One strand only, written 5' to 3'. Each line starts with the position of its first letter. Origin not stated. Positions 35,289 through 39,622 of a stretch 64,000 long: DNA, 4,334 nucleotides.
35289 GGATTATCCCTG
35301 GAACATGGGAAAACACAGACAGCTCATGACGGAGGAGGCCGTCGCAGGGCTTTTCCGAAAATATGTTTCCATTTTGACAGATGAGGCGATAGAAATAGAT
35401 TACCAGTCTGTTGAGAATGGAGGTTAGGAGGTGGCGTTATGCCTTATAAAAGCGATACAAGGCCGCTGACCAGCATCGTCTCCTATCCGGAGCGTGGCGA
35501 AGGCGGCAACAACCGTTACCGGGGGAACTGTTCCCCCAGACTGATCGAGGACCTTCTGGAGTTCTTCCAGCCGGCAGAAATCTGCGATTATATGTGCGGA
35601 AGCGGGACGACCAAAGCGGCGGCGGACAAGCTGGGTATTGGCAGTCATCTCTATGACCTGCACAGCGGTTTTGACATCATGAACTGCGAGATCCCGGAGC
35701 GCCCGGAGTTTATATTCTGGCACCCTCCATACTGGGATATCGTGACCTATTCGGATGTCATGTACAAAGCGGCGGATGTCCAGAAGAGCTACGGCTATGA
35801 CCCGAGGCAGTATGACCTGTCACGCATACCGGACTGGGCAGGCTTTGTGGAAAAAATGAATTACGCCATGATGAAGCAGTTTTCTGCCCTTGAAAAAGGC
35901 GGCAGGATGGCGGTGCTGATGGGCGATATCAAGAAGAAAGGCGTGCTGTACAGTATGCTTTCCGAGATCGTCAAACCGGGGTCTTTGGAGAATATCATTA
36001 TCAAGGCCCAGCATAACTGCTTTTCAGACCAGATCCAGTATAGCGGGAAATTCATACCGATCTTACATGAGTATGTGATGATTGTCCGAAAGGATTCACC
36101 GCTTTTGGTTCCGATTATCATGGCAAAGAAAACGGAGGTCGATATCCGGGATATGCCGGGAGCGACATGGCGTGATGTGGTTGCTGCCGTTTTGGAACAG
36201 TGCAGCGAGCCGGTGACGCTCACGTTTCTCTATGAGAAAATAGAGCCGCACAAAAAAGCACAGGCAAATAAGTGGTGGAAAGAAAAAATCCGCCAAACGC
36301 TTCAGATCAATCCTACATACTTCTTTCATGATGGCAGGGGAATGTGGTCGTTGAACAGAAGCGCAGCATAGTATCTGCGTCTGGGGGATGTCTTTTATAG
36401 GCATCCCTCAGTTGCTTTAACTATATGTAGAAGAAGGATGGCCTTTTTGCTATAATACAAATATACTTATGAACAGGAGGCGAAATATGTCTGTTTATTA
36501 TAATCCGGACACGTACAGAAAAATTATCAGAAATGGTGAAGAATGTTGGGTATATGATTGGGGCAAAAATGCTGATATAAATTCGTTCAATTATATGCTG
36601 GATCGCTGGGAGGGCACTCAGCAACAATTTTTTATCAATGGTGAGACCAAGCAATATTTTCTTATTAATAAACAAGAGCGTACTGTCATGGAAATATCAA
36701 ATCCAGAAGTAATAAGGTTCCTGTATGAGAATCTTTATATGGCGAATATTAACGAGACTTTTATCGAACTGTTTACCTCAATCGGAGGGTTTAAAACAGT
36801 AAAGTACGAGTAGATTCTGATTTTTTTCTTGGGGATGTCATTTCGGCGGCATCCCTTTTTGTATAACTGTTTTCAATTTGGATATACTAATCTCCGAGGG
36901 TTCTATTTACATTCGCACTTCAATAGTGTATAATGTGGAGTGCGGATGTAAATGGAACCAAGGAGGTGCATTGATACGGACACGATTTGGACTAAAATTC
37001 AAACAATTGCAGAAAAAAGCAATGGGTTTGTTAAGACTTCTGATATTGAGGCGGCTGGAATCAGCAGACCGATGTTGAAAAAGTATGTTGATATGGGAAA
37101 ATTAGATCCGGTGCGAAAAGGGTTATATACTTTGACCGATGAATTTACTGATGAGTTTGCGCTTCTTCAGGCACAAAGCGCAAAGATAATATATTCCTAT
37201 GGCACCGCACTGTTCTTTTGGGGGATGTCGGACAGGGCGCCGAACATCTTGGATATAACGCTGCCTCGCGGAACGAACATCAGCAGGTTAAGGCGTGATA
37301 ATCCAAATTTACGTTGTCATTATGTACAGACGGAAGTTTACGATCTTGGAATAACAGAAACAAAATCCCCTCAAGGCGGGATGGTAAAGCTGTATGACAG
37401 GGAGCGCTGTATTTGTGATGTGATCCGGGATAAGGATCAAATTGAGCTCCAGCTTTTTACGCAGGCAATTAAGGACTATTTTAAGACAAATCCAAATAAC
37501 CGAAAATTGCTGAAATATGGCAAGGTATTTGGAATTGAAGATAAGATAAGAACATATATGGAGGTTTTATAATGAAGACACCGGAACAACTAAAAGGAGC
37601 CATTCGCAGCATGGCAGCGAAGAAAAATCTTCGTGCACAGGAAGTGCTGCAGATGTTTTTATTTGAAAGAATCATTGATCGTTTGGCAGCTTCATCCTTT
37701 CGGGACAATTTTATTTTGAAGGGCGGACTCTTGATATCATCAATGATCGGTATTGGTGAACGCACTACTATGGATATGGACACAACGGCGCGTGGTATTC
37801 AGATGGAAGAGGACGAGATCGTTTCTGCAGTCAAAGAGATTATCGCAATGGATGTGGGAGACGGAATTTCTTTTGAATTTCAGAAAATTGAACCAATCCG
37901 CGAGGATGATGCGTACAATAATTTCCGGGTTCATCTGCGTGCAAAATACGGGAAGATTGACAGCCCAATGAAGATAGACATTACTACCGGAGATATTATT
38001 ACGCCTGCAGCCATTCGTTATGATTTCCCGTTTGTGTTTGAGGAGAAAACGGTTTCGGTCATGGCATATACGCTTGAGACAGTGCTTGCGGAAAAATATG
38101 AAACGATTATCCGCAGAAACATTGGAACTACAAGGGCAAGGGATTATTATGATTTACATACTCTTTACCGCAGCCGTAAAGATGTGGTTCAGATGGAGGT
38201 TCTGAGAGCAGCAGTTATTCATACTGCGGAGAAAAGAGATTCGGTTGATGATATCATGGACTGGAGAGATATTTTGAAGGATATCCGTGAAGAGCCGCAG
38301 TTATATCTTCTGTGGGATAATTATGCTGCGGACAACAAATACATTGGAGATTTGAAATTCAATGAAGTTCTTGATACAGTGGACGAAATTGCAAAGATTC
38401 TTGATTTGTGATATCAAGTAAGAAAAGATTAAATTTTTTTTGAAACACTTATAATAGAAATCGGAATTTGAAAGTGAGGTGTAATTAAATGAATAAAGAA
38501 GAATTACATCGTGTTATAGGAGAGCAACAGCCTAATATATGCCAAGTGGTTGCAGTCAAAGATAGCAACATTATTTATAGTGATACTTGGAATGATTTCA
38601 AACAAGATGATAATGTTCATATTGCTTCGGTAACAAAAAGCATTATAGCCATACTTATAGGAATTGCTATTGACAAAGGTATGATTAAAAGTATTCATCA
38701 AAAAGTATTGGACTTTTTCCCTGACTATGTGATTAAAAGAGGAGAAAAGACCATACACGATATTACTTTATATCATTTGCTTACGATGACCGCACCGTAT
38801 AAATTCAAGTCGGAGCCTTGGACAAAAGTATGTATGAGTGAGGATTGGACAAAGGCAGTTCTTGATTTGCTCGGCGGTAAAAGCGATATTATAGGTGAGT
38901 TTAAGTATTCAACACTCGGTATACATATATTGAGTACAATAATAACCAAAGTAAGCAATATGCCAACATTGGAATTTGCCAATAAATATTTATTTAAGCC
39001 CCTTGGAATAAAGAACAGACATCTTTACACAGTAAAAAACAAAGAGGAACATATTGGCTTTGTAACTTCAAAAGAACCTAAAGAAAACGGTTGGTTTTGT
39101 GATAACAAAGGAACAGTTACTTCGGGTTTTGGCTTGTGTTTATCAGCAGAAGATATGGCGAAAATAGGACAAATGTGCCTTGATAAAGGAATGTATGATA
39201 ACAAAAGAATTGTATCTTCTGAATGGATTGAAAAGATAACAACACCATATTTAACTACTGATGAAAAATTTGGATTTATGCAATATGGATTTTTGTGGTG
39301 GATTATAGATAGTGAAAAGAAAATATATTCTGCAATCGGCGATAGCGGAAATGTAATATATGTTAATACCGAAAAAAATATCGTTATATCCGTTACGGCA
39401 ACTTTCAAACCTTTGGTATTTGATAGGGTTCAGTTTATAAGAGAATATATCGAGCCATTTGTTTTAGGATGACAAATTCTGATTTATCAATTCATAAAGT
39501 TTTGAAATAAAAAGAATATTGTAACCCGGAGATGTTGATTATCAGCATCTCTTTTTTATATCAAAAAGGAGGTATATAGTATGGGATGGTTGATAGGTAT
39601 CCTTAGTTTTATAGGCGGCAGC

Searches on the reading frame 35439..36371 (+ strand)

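Call 15: search_protein_families(library=pfam, proteins=[window:35439-36371:+], max_evalue=0.01)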
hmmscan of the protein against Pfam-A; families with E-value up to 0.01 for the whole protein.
window:35439-36371:+ (310 aa): 1 family
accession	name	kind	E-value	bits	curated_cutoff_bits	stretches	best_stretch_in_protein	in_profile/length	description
PF01555.25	N6_N4_Mtase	-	2.6e-07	31.2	26.7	1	91-270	3-120/221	DNA methylase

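Call 62: search_protein_families(library=phrogs, proteins=[window:35439-36371:+], max_evalue=0.01)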
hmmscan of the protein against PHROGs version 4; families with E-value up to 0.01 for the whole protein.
window:35439-36371:+ (310 aa): 1 family
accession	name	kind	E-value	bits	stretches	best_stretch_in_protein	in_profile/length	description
phrog_18146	-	other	0.00016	21.8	0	26-74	48-99/452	DNA methyltransferase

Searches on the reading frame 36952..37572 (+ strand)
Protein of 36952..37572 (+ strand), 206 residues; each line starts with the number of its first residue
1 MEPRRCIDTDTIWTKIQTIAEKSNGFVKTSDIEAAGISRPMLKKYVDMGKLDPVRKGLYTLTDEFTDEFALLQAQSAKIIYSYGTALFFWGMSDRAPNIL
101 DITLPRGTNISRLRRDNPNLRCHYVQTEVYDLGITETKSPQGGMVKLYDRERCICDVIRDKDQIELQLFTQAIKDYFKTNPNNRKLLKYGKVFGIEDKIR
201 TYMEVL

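Call 15: search_protein_families(library=pfam, proteins=[window:36952-37572:+], max_evalue=0.01)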
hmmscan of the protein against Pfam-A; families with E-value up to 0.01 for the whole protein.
window:36952-37572:+ (206 aa): 2 families
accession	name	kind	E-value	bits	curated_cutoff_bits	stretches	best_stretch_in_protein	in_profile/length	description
PF13338.12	AbiEi_4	-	2.7e-09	37.4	25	1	16-62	3-49/49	Transcriptional regulator, AbiEi antitoxin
PF17194.10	AbiEi_3_N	-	0.0003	21.2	26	1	23-92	13-87/93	Transcriptional regulator, AbiEi antitoxin N-terminal domain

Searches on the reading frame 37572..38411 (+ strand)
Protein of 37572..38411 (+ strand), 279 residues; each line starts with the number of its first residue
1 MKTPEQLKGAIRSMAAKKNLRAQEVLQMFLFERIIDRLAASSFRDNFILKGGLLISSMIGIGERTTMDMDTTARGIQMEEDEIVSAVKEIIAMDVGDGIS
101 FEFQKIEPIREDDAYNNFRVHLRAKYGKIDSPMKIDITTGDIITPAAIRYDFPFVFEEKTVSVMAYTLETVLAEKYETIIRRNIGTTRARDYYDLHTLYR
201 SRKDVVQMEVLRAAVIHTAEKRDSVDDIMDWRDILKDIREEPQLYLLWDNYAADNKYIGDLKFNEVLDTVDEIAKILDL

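Call 15: search_protein_families(library=pfam, proteins=[window:37572-38411:+], max_evalue=0.01)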
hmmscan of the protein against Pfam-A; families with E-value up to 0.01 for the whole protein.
window:37572-38411:+ (279 aa): 1 family
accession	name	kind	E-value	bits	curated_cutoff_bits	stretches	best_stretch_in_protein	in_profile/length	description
PF08843.17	AbiEii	-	6.6e-36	124.9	22.5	1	33-267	1-236/238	Nucleotidyl transferase AbiEii toxin, Type IV TA system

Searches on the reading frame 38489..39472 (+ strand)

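Call 15: search_protein_families(library=pfam, proteins=[window:38489-39472:+], max_evalue=0.01)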
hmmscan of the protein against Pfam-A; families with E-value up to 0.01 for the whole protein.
window:38489-39472:+ (327 aa): 1 family
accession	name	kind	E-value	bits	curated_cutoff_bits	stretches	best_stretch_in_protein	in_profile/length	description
PF00144.29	Beta-lactamase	-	6.1e-21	75.4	27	1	36-309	43-313/329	Beta-lactamase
